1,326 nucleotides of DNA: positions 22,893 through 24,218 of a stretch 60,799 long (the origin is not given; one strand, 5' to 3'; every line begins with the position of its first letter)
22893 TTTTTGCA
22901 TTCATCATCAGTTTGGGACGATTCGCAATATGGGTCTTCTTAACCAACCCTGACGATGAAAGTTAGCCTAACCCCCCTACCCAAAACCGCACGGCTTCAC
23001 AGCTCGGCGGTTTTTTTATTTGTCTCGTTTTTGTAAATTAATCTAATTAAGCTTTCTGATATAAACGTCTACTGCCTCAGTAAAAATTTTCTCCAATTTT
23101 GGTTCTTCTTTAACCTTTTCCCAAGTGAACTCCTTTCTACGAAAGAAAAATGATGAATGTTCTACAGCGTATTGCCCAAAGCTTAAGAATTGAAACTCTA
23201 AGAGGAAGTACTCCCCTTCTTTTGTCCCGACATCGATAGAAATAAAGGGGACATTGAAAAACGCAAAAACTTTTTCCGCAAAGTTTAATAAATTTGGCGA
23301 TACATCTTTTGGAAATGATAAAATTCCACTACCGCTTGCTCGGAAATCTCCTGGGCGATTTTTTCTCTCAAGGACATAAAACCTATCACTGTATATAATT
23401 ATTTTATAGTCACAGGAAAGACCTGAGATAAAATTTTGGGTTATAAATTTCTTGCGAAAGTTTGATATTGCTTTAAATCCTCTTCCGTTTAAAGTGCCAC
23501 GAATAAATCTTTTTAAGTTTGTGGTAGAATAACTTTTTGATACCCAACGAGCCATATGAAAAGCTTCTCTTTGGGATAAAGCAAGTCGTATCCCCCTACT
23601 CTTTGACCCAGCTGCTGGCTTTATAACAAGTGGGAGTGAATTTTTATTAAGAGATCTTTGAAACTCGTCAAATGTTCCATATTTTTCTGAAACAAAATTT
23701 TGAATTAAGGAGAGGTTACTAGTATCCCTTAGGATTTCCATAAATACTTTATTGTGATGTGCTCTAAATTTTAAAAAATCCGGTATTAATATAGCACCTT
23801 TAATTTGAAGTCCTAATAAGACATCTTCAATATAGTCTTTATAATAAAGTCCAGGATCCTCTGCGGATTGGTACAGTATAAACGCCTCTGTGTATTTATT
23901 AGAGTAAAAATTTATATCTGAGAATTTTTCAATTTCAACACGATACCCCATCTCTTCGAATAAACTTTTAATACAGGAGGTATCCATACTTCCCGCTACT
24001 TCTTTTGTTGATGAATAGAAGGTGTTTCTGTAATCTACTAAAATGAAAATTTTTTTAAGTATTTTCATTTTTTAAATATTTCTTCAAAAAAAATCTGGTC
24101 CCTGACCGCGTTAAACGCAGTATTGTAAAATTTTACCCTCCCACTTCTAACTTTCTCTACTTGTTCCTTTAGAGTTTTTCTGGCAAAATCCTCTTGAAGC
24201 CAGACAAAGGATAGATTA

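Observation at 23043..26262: AT-rich four-gene cassette: SDR epimerase, histidine phosphatase, NUDIX, ATP-grasp. Candidate horizontally acquired pathway for a nucleotide or sugar-nucleotide-derived product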

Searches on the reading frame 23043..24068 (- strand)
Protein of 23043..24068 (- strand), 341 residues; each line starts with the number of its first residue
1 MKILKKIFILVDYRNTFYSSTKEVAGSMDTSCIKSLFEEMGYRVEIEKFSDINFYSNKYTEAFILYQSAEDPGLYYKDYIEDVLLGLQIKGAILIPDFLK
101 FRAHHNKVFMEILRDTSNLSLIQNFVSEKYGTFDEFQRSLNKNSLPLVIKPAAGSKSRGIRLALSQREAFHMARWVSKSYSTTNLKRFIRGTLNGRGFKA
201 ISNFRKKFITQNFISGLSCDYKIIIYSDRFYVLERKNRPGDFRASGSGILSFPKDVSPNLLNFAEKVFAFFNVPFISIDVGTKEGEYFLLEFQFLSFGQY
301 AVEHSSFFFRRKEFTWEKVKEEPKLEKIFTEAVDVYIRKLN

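Call 3: search_protein_families(library=pfam, proteins=[window:23043-24068:-], max_evalue=0.01)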
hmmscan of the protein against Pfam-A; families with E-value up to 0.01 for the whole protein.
window:23043-24068:- (341 aa): 0 families

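Call 4: search_protein_families(library=ncbifam, proteins=[window:23043-24068:-], max_evalue=0.01)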
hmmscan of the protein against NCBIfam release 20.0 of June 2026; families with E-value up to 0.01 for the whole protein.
window:23043-24068:- (341 aa): 3 families
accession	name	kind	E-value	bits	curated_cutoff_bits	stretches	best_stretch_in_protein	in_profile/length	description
NF002563.0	PRK02186.1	subfamily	0.002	16.4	625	1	135-191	133-179/890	argininosuccinate lyase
NF053745.1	AAntcapLigBacD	equivalog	0.0054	15.2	850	1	111-170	138-197/471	alanine--anticapsin ligase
NF010623.0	PRK14016.1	subfamily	0.0056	14.9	877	1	137-191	242-297/871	cyanophycin synthetase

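Call 7: find_homologous_proteins(query=window:23043-24068:-)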
Query window:23043-24068:- (341 aa): 1119 proteins with E <= 0.001 among 2272 candidates; the best 120 are listed.
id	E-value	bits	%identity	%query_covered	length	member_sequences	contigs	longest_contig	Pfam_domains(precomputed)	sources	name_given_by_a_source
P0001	1.0e-221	753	100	100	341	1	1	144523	-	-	-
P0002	1.5e-152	526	71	99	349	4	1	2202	-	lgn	-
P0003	7.8e-149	513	68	99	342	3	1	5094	-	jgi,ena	-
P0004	4.3e-145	501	67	99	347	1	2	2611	-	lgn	-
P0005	1.6e-144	499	68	99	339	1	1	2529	-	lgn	-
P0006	1.5e-140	486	65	99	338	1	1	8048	-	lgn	-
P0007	1.6e-139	483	64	99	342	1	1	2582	-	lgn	-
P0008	5.2e-132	458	63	99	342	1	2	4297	-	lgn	-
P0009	6.4e-130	451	61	97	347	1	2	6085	-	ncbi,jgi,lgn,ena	-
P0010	1.8e-129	450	61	98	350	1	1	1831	-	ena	-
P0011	5.8e-126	438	59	98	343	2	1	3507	-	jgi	jgi:glutathione synthase/RimK-type ligase-like ATP-grasp enzyme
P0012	1.7e-125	437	59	99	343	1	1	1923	-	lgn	-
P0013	5.9e-123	428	58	98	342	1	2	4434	-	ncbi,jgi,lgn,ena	-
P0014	1.4e-122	427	59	98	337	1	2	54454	-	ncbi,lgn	-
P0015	4.4e-121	422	59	98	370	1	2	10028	-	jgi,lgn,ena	-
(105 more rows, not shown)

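Call 9: find_related_loci(query=A1, collection=genome_contigs, flank=10000)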
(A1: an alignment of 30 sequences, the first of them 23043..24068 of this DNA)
Query A1 (341 aa) in genome_contigs; peptide patterns used: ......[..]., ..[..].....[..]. (x = any residue, [..] = any of these).
121 stretches matched a pattern; 64 encode a relative of the query (tblastn E <= 1e-3); 64 distinct loci.
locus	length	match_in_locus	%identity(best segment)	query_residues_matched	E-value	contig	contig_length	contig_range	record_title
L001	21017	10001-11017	69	1-339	8e-160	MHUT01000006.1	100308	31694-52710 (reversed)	MAG: Candidatus Yonathbacteria bacterium RIFCSPHIGHO2_02_FULL_44_14 rifcsphigho2_02_scaffold_153, whole genome shotgun s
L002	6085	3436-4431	61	6-337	3e-137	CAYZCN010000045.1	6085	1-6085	MAG TPA_asm: uncultured Candidatus Saccharibacteria bacterium isolate binchicken_co46_16 genome assembly, contig: NODE_2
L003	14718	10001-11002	61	1-337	3e-133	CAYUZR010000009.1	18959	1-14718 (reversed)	MAG TPA_asm: uncultured Candidatus Saccharibacteria bacterium isolate SRP077602_co6_407 genome assembly, contig: NODE_47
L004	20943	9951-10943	59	5-337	6e-129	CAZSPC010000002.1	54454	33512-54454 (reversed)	MAG TPA_asm: uncultured Candidatus Saccharibacteria bacterium isolate SRP167671_co2_252 genome assembly, contig: NODE_75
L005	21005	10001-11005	52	5-339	8e-120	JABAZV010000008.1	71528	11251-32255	MAG: Patescibacteria group bacterium isolate HE327_NSB044 NODE_473_length_71528_cov_4.896926, whole genome shotgun seque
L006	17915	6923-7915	50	5-337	1e-106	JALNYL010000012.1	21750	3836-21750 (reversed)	MAG: Candidatus Paceibacterota bacterium isolate SO_2017_GW1 bin 158 NODE_9427_length_21750_cov_1.729778_OW334_2017, who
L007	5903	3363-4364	49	4-338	3e-104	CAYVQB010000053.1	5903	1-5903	MAG TPA_asm: uncultured Pseudomonadota bacterium isolate binchicken_co181_168 genome assembly, contig: NODE_30116_length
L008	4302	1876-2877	49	4-338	8e-105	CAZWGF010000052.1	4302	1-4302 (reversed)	MAG TPA_asm: Candidatus Woesearchaeota archaeon isolate SRP104257_co1_234 genome assembly, contig: NODE_22597_length_430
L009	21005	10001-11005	50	5-341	2e-103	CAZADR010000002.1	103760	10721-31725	MAG TPA_asm: uncultured Candidatus Saccharibacteria bacterium isolate ERP113451_co1_17 genome assembly, contig: NODE_99_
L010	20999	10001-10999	50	3-337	3e-102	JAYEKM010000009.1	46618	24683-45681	MAG: Patescibacteria group bacterium isolate MAG137 MAG137_9, whole genome shotgun sequence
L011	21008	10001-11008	47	3-339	2e-101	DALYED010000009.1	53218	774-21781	MAG TPA_asm: Candidatus Paceibacterota bacterium isolate CTOTU14244 NODE_100_length_53218_cov_4.482516, whole genome sho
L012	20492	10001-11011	49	3-339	5e-101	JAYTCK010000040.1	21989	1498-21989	MAG: bacterium isolate GFS_1518 GFS_1518_39, whole genome shotgun sequence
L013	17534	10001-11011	48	6-340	4e-98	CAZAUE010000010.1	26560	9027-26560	MAG TPA_asm: uncultured Candidatus Saccharibacteria bacterium isolate SRP050083_co1_186 genome assembly, contig: NODE_66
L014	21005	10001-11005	44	6-339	1e-92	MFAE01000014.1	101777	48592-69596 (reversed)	MAG: Candidatus Campbellbacteria bacterium RIFOXYC2_FULL_35_25 rifoxyc2_full_scaffold_64, whole genome shotgun sequence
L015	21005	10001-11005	46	7-339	1e-91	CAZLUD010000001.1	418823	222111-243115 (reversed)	MAG TPA_asm: uncultured Candidatus Saccharibacteria bacterium isolate SRP286056_co2_71 genome assembly, contig: NODE_5_l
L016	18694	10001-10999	48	7-339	2e-91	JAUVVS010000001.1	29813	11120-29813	MAG: Deltaproteobacteria bacterium isolate CSMAG_1170 CSMAG_1170_k127_6966018_length_29813_cov_10.0000, whole genome sho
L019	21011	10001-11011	44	5-341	5e-90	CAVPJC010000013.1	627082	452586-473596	MAG: uncultured Chloroflexia bacterium isolate MFD00032.bin.2.147 genome assembly, contig: contig_26426, whole genome sh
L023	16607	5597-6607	44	5-339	1e-88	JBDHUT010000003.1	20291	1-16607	MAG: Candidatus Paceibacteria bacterium isolate AS-MICRO-OLR.50 NODE_9584_length_20291_cov_4.006247, whole genome shotgu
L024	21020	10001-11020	43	6-341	5e-88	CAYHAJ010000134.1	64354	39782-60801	MAG TPA_asm: uncultured Pirellulales bacterium isolate ERP119294_co2_505 genome assembly, contig: k141_1630648, whole ge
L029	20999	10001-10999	49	5-338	7e-96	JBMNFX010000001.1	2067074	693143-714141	MAG: bacterium isolate SBF912LR0HQ0191 contig_11953, whole genome shotgun sequence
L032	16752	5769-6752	41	7-333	5e-77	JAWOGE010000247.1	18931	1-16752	MAG: bacterium isolate BLK6-3.bin.215 k191_2270055, whole genome shotgun sequence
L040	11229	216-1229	38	4-338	3e-72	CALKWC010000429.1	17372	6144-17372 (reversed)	MAG TPA_asm: uncultured Marinilabiliales bacterium isolate SRR5894287_bin.66_CONCOCT_v1.1_MAG genome assembly, contig: E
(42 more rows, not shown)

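Call 12: search_solved_structures(query=A1, max_evalue=1, show_alignments=2)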
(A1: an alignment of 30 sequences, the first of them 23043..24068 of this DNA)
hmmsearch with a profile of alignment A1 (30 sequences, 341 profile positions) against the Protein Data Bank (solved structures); distinct sequences matched with E-value up to 1: 6.
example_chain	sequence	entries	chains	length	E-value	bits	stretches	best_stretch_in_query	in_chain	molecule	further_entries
3wo1_A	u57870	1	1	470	0.00087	21.7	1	111-187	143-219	Alanine-anticapsin ligase BacD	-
3wnz_A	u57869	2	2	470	0.00093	21.6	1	111-187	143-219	Alanine-anticapsin ligase BacD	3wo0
3vmm_A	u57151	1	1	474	0.00094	21.6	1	111-187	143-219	Alanine-anticapsin ligase BacD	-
3vot_A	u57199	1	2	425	0.12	14.6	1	117-187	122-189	L-amino acid ligase, BL00235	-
1vkz_A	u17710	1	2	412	0.83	11.9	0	129-219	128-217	Phosphoribosylamine--glycine ligase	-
2odt_X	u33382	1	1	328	1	11.6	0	207-245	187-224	Inositol-tetrakisphosphate 1-kinase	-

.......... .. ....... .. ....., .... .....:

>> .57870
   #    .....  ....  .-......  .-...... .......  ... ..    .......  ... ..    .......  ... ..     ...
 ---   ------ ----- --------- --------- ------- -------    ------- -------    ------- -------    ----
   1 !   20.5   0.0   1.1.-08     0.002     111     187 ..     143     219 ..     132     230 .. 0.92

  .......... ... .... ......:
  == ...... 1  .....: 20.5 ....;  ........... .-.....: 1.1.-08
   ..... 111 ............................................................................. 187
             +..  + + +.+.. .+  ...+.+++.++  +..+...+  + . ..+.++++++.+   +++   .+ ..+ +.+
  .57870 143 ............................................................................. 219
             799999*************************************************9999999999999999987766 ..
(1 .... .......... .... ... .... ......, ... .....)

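Call 21: predict_structure(alignment_id=A1)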
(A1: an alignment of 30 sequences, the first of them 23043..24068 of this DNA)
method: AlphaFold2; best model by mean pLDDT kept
length: 341 residues; sequences in the alignment: 30
mean_pLDDT: 90.0   pTM: 0.88
mean pLDDT of the five models: 90.0, 90.0, 88.5, 88.1, 88.0
residues with pLDDT >= 90: 234; 70-90: 83; 50-70: 23; < 50: 1
segments of 3 or more residues with pLDDT < 50: none
pLDDT, mean of each block of 10 residues (from residue 1): 81 85 75 98 97 97 89 79 97 96 90 95 93 93 89 76 94 92 88 90 92 85 96 85 72 93 98 96 91 84 89 96 94 96 72
secondary structure, 60 per line:
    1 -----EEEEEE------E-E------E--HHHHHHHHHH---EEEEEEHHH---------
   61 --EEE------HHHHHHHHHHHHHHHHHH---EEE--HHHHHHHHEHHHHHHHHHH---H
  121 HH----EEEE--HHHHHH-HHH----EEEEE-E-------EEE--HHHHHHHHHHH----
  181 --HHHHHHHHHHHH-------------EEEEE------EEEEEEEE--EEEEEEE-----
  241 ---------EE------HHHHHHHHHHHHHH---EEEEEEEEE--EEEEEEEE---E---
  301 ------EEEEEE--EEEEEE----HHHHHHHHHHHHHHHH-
elements in order: E6-11 H30-39 E43-48 E63-65 H72-89 E93-95 H98-105 H107-116 E127-130 H133-138 E147-151 E161-163 H166-176 H183-194 E208-212 E219-226 E229-235 H258-271 E275-283 E286-293 E307-312 E315-320 H325-340

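Call 24: fold_search(model_id=the predicted structure, library=pdb)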
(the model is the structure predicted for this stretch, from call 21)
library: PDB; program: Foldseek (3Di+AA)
matches with E <= 10: 1274; with E <= 0.001: 442
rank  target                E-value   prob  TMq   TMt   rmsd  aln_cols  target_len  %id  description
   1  3vpb_B                1.8e-14  1.00  0.55  0.65   5.2       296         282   14  ArgX from Sulfolobus tokodaii complexed with LysW/Glu/ADP/Mg/Zn/Sulfate (released 2013-02-27)
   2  3vpb_A                4.6e-14  1.00  0.55  0.65   5.2       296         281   14  ArgX from Sulfolobus tokodaii complexed with LysW/Glu/ADP/Mg/Zn/Sulfate (released 2013-02-27)
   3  3vpc_C                2.7e-13  1.00  0.57  0.69   4.8       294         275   14  ArgX from Sulfolobus tokodaii complexed with ADP (released 2013-02-27)
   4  5zct_C                5.2e-13  1.00  0.59  0.67   6.0       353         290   16  The crystal structure of the poly-alpha-L-glutamate peptides synthetase RimK at 2.05 angstrom resolution. (released 2018-07-25)
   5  5zct_A                6.6e-13  1.00  0.55  0.63   5.7       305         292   16  The crystal structure of the poly-alpha-L-glutamate peptides synthetase RimK at 2.05 angstrom resolution. (released 2018-07-25)
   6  4iwx                  1.3e-12  1.00  0.51  0.58   7.3       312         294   16  Rimk structure at 2.85A (released 2013-05-08)
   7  5zk6                  1.8e-12  1.00  0.51  0.59   7.2       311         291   16  Crystal structure of RimK complexed with RpsF (released 2019-03-27)
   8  5k2m_A                3.7e-12  1.00  0.57  0.69   6.4       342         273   13  Bifunctional LysX/ArgX from Thermococcus kodakarensis with LysW-gamma-AAA (released 2016-09-07)
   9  7qys_L                9.5e-12  1.00  0.55  0.63   7.4       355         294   14  Crystal structure of RimK from Pseudomonas syringae DC3000 (released 2022-10-05)
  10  7qys_E                1.0e-11  1.00  0.55  0.63   7.4       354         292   14  Crystal structure of RimK from Pseudomonas syringae DC3000 (released 2022-10-05)
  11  7qys_D                1.2e-11  1.00  0.55  0.63   7.4       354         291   14  Crystal structure of RimK from Pseudomonas syringae DC3000 (released 2022-10-05)
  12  2p0a_A                1.5e-11  1.00  0.55  0.61   6.8       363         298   14  The crystal structure of human synapsin III (SYN3) in complex with AMPPNP (released 2007-03-27)
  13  7qyr_G                1.8e-11  1.00  0.57  0.66   7.3       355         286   14  Crystal structure of RimK from Pseudomonas aeruginosa PAO1 (released 2022-10-05)
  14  7qyr_E                1.9e-11  1.00  0.58  0.66   6.4       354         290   14  Crystal structure of RimK from Pseudomonas aeruginosa PAO1 (released 2022-10-05)
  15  7qys_A                1.9e-11  1.00  0.49  0.57   7.6       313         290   14  Crystal structure of RimK from Pseudomonas syringae DC3000 (released 2022-10-05)
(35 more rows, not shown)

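Call 25: search_protein_families(library=pfam, proteins=[L016:11058-12536:+, L015:11010-12794:+, L019:5794-6987:+, L016:12543-13724:+, L029:15583-16704:-, L032:4252-5754:+, L024:32-748:+, L040:4146-5177:+, L016:5872-7230:+, L040:2195-3349:+], max_evalue=0.001)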
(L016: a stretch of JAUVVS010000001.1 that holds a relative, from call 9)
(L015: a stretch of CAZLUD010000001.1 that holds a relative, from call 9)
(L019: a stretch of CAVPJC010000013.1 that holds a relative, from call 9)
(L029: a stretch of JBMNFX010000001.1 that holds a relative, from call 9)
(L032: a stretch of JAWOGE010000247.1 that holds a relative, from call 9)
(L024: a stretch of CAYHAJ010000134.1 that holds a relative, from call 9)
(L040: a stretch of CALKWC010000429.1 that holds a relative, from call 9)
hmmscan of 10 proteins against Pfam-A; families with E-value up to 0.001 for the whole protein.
L016:11058-12536:+ (493 aa): 1 family
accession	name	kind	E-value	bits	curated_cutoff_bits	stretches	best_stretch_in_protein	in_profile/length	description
PF04015.17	DUF362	-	1.6e-27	97.3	24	1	220-424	77-200/200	Domain of unknown function (DUF362)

L015:11010-12794:+ (595 aa): 4 families
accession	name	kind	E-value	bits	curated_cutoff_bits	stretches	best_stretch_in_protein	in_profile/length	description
PF00733.27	Asn_synthase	-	2.1e-77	261.6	21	1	232-565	2-354/354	Asparagine synthase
PF13522.11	GATase_6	-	5.9e-30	104.4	27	1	36-160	2-130/130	Glutamine amidotransferase domain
PF13537.11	GATase_7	-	6.5e-29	100.9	25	1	50-164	1-121/123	Glutamine amidotransferase domain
PF02540.23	NAD_synthase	-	3e-05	23.7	21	1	231-309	4-80/242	NAD synthase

L019:5794-6987:+ (398 aa): 1 family
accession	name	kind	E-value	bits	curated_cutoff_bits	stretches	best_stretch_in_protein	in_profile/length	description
PF09587.15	PGA_cap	-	3.6e-56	190.9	27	1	24-258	2-254/255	Bacterial capsule synthesis protein PGA_cap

L016:12543-13724:+ (394 aa): 5 families
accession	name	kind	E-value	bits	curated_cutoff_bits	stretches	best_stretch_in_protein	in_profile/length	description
PF00534.26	Glycos_transf_1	-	3.9e-37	127.9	26.4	1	196-362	1-170/172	Glycosyl transferases group 1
PF13692.12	Glyco_trans_1_4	-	8.2e-35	120.6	27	1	212-350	3-142/142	Glycosyl transferases group 1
PF13439.12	Glyco_transf_4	-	4e-18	66.4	28.5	1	56-186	39-169/170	Glycosyltransferase Family 4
PF13579.12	Glyco_trans_4_4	-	1.2e-08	35.9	29.7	1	79-181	61-157/158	Glycosyl transferase 4-like domain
PF13477.12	Glyco_trans_4_2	-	7.6e-05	23.3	23.4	1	71-119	57-106/139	Glycosyl transferase 4-like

L029:15583-16704:- (374 aa): 1 family
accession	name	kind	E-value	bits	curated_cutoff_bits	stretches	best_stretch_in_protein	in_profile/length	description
PF02350.25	Epimerase_2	-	1.4e-89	300.8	30.6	1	27-360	6-346/347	UDP-N-acetylglucosamine 2-epimerase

L032:4252-5754:+ (501 aa): 1 family
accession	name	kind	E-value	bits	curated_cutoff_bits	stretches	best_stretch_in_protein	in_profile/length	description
PF01943.22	Polysacc_synt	-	6.9e-11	42.5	28.2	1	11-294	2-274/274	Polysaccharide biosynthesis protein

L024:32-748:+ (239 aa): 0 families

L040:4146-5177:+ (344 aa): 1 family
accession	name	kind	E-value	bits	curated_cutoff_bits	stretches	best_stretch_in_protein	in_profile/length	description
PF04007.18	DUF354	-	2.2e-37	129.4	22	1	13-341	2-345/349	Protein of unknown function (DUF354)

L016:5872-7230:+ (453 aa): 5 families
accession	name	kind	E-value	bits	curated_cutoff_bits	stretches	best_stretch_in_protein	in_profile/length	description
PF01041.23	DegT_DnrJ_EryC1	-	1.4e-95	321.1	19.8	1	60-445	5-359/360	DegT/DnrJ/EryC1/StrS aminotransferase family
PF01053.26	Cys_Met_Meta_PP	-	9.3e-08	31.4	27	1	81-209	55-175/381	Cys/Met metabolism PLP-dependent enzyme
PF00155.27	Aminotran_1_2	-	1.4e-05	24.9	19.7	1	79-207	43-185/361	Aminotransferase class I and II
PF00266.25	Aminotran_5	-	1.9e-05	24.3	21.5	1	80-214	45-182/371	Aminotransferase class-V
PF01212.27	Beta_elim_lyase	-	0.0001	22.2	27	1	81-208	35-169/288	Beta-eliminating lyase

L040:2195-3349:+ (385 aa): 3 families
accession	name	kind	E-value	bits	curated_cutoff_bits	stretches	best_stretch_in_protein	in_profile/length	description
PF02786.22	CPSase_L_D2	-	2.7e-08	34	19.8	1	245-300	138-194/211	Carbamoyl-phosphate synthase L chain, ATP binding domain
PF15632.11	ATPgrasp_Ter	-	8.8e-05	22.7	29.1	1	244-320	45-119/131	ATP-grasp in the biosynthetic pathway with Ter operon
PF08443.16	RimK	-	0.00024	21.2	21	1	139-302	32-181/188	RimK-like ATP-grasp domain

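Call 32: search_protein_families(library=padloc, proteins=[window:23043-24068:-], max_evalue=0.01)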
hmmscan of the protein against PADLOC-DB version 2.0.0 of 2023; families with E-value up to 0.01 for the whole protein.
window:23043-24068:- (341 aa): 0 families
